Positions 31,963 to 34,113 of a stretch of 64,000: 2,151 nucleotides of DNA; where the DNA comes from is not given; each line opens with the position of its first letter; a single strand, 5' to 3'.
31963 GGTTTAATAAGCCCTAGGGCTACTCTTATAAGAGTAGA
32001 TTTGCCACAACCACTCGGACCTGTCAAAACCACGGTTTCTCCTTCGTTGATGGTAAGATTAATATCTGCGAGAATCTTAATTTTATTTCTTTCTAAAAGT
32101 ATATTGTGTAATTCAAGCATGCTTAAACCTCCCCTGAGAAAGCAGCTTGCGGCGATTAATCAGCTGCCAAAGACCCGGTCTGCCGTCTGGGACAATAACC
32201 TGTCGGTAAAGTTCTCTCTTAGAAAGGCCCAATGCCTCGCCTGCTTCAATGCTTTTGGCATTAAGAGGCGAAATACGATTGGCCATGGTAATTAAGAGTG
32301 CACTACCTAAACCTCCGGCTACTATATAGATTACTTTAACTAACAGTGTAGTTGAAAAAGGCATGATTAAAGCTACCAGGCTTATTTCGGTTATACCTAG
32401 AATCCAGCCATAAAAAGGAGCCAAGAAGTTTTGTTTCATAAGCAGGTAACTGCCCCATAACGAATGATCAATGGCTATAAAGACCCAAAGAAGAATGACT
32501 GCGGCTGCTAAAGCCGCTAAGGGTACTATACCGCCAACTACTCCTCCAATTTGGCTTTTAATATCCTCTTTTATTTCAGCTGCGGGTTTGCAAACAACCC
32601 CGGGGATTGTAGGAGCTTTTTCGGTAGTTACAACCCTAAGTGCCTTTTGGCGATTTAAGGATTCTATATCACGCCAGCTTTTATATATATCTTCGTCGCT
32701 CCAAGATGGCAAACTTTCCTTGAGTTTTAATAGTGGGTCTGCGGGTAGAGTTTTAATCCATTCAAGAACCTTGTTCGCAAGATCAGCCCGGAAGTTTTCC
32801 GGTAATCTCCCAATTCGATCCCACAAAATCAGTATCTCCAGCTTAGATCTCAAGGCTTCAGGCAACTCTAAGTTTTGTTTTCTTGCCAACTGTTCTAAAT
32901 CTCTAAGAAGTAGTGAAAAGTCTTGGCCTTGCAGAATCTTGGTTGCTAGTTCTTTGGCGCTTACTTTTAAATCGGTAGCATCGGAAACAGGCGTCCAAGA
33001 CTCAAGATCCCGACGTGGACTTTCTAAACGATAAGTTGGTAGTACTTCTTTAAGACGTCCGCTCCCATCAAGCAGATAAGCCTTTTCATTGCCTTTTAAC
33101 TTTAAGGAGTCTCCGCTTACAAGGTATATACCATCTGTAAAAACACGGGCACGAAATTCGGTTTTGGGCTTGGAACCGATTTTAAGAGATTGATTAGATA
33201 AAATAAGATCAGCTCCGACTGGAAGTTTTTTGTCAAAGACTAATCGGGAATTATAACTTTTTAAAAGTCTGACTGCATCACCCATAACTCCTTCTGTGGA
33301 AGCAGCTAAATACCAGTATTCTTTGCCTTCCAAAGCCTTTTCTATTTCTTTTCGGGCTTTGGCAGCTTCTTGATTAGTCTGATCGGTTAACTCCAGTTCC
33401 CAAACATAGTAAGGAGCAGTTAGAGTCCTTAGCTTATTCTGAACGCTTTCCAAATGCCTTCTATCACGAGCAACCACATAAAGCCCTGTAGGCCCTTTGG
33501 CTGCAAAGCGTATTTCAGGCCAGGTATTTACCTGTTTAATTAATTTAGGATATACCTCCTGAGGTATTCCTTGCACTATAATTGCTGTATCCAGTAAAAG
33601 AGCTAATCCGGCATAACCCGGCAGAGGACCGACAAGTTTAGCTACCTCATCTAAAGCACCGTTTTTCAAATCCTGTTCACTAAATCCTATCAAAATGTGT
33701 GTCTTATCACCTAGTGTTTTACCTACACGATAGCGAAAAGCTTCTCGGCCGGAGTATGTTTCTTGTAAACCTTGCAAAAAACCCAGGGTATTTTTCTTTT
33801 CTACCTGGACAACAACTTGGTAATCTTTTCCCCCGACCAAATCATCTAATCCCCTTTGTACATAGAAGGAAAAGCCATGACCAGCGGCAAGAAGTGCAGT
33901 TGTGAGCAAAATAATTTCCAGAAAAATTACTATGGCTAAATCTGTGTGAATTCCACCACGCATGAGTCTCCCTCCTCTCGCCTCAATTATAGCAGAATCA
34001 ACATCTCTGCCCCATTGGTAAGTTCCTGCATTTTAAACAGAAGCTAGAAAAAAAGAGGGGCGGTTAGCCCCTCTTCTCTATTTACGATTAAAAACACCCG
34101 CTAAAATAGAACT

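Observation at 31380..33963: ABC ATPase coupled to a permease that ends at the EAA coupling loop and carries a ~440-aa periplasmic domain, inside the LPS/OM cluster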

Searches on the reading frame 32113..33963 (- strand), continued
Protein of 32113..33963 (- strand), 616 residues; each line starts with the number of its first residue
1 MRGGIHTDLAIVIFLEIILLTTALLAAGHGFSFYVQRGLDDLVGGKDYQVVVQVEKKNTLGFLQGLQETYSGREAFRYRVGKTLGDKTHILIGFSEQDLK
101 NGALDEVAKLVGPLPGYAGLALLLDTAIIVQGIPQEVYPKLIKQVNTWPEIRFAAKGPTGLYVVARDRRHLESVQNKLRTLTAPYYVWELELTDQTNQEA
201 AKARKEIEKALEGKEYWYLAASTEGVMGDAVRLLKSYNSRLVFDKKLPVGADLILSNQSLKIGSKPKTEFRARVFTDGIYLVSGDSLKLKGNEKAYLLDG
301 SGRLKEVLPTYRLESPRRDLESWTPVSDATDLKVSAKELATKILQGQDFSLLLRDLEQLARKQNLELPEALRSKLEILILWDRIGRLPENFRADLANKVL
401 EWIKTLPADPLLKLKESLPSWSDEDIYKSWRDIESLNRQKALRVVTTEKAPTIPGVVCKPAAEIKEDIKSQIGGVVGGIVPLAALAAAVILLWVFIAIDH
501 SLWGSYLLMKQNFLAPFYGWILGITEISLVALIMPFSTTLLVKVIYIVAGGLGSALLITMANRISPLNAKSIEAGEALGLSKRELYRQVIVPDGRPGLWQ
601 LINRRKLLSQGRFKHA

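Call 78: find_encoding_contigs(protein=P0059, flank=9000, max_places=2)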
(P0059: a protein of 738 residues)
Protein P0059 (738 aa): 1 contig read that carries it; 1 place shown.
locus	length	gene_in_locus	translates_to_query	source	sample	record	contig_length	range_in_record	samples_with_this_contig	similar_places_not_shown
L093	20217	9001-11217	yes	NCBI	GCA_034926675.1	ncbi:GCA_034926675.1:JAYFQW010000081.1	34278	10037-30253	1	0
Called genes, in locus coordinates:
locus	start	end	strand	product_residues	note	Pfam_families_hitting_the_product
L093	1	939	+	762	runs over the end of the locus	PF04357:TamB (faint)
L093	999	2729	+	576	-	PF08478:POTRA_1 (faint), PF08479:POTRA_2 (faint), PF07244:POTRA, PF01103:Omp85, PF03865:ShlB (weak)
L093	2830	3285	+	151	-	PF03938:OmpH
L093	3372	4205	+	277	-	-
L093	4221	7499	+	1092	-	PF03739:LptF_LptG, PF03968:LptD_N (weak), PF12600:DUF3769 (weak)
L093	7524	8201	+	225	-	PF06835:LptC (faint)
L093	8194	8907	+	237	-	PF06835:LptC (faint), PF03968:LptD_N (weak)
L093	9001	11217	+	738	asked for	-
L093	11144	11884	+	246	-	PF00005:ABC_tran, PF13304:AAA_21 (faint)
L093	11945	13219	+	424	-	-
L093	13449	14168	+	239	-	PF00005:ABC_tran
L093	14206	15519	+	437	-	PF11283:DUF3084, PF24161:CCDC39 (weak), PF10473:CENP-F_leu_zip (faint), PF19220:Rod_CreS (weak)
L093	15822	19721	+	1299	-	PF00395:SLH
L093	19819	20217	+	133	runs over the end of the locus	PF03652:RuvX (faint)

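Call 79: find_encoding_contigs(protein=P0141, flank=9000, max_places=2)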
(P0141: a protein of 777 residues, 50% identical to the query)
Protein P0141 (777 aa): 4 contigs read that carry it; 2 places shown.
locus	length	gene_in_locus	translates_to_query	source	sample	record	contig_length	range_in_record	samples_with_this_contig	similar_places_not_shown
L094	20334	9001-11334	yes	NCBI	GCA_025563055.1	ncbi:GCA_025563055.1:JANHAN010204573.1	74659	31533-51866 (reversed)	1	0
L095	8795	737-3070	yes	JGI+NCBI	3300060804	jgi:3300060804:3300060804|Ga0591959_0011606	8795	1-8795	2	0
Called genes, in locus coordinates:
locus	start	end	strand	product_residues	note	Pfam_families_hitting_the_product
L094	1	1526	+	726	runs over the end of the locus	PF04357:TamB (weak)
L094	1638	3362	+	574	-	PF08478:POTRA_1 (faint), PF08479:POTRA_2 (faint), PF07244:POTRA, PF01103:Omp85, PF03865:ShlB (weak)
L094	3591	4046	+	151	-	PF03938:OmpH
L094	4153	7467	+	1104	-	PF03739:LptF_LptG, PF12600:DUF3769 (weak)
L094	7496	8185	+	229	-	-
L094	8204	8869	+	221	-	PF06835:LptC (faint), PF13100:OstA_2 (faint), PF03968:LptD_N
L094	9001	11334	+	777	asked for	-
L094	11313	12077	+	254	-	PF00005:ABC_tran, PF13304:AAA_21 (faint)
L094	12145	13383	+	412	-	PF02684:LpxB (weak)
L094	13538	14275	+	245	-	PF00005:ABC_tran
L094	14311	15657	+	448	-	PF11283:DUF3084, PF24161:CCDC39 (weak)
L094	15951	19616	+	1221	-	PF00395:SLH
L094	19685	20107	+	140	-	-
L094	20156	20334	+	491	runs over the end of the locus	-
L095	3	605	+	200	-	PF06835:LptC (faint), PF13100:OstA_2 (faint), PF03968:LptD_N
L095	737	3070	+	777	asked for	-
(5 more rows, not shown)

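Call 93: search_solved_structures(query=A2, max_evalue=10, show_alignments=3)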
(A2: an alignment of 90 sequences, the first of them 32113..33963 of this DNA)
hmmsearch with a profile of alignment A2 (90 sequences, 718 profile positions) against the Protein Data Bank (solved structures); distinct sequences matched with E-value up to 10: 182 (the best 60 are shown).
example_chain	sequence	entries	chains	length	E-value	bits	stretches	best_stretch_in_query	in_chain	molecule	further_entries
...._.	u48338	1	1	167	0.0005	21.8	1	382-502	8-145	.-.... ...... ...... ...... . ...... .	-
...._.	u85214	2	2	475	0.00094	20.9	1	351-470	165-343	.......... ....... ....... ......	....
5ghe_A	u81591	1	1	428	0.001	20.7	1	351-470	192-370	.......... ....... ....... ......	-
5amo_A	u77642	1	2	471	0.0021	19.7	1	352-476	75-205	NOELIN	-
9y5f_B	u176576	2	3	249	0.0028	19.3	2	336-472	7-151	sc-t-SNARE-5.s.8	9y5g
8a3k_UNK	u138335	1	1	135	0.0041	18.8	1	340-484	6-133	sc-apCC-4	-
9y5h_B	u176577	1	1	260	0.0061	18.2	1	333-475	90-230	sc-t-SNARE-diff-#3.3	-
8qae_A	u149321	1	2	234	0.0084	17.7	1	339-508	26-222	sc-apCC-6-SLLA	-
9nze_A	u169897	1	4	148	0.0097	17.5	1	340-449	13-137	De novo designed protein, EPIC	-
9nzg_A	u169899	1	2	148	0.011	17.3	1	340-449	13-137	De novo designed protein, EPIC Q51N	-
8gji_A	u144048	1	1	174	0.014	17.1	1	339-475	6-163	GCG binder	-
4tql_A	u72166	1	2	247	0.017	16.7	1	335-477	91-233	Three helix bundle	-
4hhu_A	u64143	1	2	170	0.018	16.7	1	134-192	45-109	OR280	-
8q5h_K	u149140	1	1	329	0.018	16.7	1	326-424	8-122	Kinetochore scaffold 1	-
9ugr_A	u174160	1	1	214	0.025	16.2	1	334-486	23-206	Syn-F4-Link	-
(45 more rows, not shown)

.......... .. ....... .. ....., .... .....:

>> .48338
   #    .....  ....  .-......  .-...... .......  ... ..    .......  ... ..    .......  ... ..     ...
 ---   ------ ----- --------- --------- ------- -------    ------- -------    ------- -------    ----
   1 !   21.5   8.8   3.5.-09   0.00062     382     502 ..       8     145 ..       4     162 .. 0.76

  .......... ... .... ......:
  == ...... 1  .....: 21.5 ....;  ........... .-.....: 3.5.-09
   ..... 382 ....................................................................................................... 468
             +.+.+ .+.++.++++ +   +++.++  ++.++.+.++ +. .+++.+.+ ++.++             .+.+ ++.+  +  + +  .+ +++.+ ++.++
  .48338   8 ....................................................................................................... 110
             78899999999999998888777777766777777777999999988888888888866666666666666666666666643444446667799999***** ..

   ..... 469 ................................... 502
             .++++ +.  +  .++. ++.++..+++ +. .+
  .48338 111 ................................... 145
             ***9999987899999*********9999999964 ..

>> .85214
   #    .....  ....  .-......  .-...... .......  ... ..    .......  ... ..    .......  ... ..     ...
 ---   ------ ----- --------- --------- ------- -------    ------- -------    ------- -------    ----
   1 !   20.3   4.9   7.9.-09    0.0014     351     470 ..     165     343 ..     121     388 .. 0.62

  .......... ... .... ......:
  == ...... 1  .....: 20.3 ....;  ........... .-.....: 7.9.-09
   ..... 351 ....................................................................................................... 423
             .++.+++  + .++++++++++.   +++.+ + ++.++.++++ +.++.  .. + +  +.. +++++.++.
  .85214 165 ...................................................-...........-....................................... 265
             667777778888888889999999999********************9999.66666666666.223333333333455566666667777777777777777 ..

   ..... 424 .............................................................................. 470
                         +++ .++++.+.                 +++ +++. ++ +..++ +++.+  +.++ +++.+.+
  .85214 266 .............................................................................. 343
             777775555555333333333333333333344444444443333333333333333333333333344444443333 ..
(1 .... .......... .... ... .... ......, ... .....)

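Call 94: find_encoding_contigs(protein=P0103, flank=9000, max_places=1)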
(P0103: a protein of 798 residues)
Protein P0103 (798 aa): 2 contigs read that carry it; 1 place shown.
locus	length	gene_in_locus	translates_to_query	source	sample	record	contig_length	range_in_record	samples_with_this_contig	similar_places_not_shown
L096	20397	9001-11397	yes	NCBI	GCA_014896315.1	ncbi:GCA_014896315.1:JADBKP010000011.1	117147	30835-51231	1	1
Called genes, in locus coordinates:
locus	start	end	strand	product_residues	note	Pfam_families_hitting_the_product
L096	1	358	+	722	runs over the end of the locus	PF05580:Peptidase_S55 (weak)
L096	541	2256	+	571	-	PF07244:POTRA, PF01103:Omp85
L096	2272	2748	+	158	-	PF03938:OmpH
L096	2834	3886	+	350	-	PF04613:LpxD, PF25087:GMPPB_C (faint), PF00132:Hexapep, PF25084:LbH_EIF2B (faint), PF00132:Hexapep, PF14602:Hexapep_2 (weak), PF00132:Hexapep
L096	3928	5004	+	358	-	PF03739:LptF_LptG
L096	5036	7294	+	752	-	-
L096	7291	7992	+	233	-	PF06835:LptC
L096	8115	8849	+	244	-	PF03968:LptD_N (weak)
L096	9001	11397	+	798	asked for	-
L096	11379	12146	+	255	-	PF00005:ABC_tran, PF13304:AAA_21 (faint)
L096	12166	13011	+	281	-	PF03331:LpxC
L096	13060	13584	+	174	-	PF07977:FabA (faint)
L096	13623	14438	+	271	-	PF25084:LbH_EIF2B (faint), PF25087:GMPPB_C (weak), PF00132:Hexapep, PF13720:Acetyltransf_11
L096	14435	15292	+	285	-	PF17930:LpxI_N, PF06230:LpxI_C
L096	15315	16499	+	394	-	PF02684:LpxB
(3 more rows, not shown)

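Call 95: find_encoding_contigs(protein=P0054, flank=9000, max_places=1)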
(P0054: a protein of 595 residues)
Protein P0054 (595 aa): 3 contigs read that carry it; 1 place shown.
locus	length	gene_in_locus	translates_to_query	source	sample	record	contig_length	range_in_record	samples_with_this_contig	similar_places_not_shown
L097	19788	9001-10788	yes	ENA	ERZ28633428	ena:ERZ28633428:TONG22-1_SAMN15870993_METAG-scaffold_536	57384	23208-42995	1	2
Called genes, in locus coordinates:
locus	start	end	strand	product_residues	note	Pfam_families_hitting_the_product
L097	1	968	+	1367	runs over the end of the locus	PF05359:DUF748, PF11739:YdbH-like (faint), PF27051:TamB_N (faint), PF04357:TamB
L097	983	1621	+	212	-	PF04542:Sigma70_r2, PF04545:Sigma70_r4 (weak)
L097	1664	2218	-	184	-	-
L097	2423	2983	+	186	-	-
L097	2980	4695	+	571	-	PF07244:POTRA, PF08479:POTRA_2 (weak), PF07244:POTRA, PF01103:Omp85, PF03865:ShlB (weak)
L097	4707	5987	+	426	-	-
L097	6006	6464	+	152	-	PF03938:OmpH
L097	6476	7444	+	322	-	-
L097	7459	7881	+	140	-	PF03938:OmpH (weak)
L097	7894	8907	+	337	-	PF04613:LpxD, PF00132:Hexapep, PF14602:Hexapep_2 (faint), PF25084:LbH_EIF2B (weak), PF25087:GMPPB_C (weak), PF00132:Hexapep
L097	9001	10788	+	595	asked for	-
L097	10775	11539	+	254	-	PF02463:SMC_N (faint), PF00005:ABC_tran, PF13304:AAA_21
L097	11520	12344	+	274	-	PF03331:LpxC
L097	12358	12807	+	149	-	PF22817:ApeP-like, PF07977:FabA, PF22818:ApeI-like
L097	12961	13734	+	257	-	PF00132:Hexapep, PF25087:GMPPB_C, PF00132:Hexapep, PF25084:LbH_EIF2B (faint), PF00132:Hexapep, PF13720:Acetyltransf_11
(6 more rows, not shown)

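Call 96: find_encoding_contigs(protein=P0087, flank=7000, max_places=1)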
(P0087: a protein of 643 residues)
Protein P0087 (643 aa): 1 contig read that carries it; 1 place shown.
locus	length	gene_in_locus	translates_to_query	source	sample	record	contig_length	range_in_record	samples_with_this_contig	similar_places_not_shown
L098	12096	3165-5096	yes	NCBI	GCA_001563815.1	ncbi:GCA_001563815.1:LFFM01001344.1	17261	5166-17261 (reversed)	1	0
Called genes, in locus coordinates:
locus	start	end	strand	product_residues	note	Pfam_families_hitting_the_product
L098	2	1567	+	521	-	?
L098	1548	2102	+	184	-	PF06835:LptC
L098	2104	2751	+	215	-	PF06835:LptC (faint), PF03968:LptD_N (weak)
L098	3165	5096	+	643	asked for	-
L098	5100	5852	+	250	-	PF02463:SMC_N (weak), PF00005:ABC_tran, PF13304:AAA_21 (weak)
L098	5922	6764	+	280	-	PF03331:LpxC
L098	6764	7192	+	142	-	PF22817:ApeP-like, PF07977:FabA, PF22818:ApeI-like, PF03061:4HBT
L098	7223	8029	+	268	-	PF25084:LbH_EIF2B (faint), PF00132:Hexapep (weak), PF25087:GMPPB_C (weak), PF00132:Hexapep (weak), PF13720:Acetyltransf_11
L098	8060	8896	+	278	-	PF17930:LpxI_N, PF06230:LpxI_C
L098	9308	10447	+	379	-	PF02684:LpxB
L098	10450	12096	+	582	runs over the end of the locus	PF00664:ABC_membrane, PF03193:RsgA_GTPase (weak), PF00005:ABC_tran, PF02463:SMC_N (weak)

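Call 97: find_encoding_contigs(protein=P0024, flank=7000, max_places=1)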
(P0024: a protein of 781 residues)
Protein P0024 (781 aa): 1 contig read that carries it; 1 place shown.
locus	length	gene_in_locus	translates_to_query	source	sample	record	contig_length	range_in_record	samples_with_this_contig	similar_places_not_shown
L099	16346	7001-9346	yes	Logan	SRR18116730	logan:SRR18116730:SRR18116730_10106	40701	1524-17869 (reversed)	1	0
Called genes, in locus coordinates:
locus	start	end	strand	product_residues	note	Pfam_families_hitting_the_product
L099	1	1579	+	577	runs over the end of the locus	PF07244:POTRA, PF08479:POTRA_2, PF07244:POTRA, PF01103:Omp85, PF03865:ShlB (weak)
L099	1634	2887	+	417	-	-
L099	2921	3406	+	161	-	PF03938:OmpH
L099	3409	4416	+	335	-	PF03938:OmpH (faint)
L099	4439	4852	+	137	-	PF03938:OmpH (weak)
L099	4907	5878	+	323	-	PF04613:LpxD, PF14602:Hexapep_2 (faint), PF25084:LbH_EIF2B (weak), PF25087:GMPPB_C (faint), PF00132:Hexapep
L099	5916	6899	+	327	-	-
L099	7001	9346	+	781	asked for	-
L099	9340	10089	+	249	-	PF00005:ABC_tran, PF13304:AAA_21 (weak)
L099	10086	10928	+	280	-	PF03331:LpxC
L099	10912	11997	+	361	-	PF00155:Aminotran_1_2, PF01041:DegT_DnrJ_EryC1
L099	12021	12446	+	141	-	PF22817:ApeP-like, PF07977:FabA, PF22818:ApeI-like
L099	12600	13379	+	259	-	PF00132:Hexapep, PF25084:LbH_EIF2B (faint), PF25087:GMPPB_C (weak), PF00132:Hexapep, PF13720:Acetyltransf_11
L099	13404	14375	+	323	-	PF01408:GFO_IDH_MocA, PF03807:F420_oxidored (faint), PF22725:GFO_IDH_MocA_C3, PF02894:GFO_IDH_MocA_C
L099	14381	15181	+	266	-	PF17930:LpxI_N, PF06230:LpxI_C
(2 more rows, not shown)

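Call 98: find_encoding_contigs(protein=P0136, flank=7000, max_places=1)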
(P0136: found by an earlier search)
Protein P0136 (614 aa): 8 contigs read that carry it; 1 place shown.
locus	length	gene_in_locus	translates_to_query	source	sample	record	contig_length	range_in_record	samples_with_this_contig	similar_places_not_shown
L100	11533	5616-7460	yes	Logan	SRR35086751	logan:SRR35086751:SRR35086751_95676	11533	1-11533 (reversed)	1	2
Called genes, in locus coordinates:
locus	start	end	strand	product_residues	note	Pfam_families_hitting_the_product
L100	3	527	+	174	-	?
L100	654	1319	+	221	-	-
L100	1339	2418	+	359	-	PF03739:LptF_LptG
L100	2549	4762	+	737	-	-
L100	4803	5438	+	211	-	PF06835:LptC (weak)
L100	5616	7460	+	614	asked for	-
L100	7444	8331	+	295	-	PF00005:ABC_tran, PF13304:AAA_21 (weak)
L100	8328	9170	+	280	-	PF03331:LpxC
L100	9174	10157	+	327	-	PF00483:NTP_transferase, PF12804:NTP_transf_3, PF25087:GMPPB_C (weak)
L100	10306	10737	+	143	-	PF22817:ApeP-like (faint), PF07977:FabA, PF22818:ApeI-like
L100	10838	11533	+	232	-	?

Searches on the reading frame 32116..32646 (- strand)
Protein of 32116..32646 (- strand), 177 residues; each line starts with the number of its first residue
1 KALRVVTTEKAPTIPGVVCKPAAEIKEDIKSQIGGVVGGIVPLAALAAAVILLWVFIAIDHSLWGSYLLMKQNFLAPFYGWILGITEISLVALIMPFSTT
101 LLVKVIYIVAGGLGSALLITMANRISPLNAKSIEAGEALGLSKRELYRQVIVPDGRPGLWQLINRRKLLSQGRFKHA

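Call 89: search_protein_families(library=pfam, proteins=[window:32116-32646:-], max_evalue=5)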
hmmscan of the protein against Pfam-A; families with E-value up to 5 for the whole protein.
window:32116-32646:- (177 aa): 2 families
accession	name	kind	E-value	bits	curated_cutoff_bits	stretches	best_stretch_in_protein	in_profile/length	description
PF00528.27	BPD_transp_1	-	0.0026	17.9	26.4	1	49-157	36-108/184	Binding-protein-dependent transport system inner membrane component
PF07332.16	Phage_holin_3_6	-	0.18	12.3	28.4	1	23-134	24-106/116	Putative Actinobacterial Holin-X, holin superfamily III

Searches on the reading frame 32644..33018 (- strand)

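Call 89: search_protein_families(library=pfam, proteins=[window:32644-33018:-], max_evalue=5)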
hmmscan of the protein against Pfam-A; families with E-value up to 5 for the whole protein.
window:32644-33018:- (125 aa): 1 family
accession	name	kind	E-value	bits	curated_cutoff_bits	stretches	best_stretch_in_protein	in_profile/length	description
PF09848.15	SLFN-g3_helicase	-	0.1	12.3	24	1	18-92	100-175/354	Schlafen group 3, DNA/RNA helicase domain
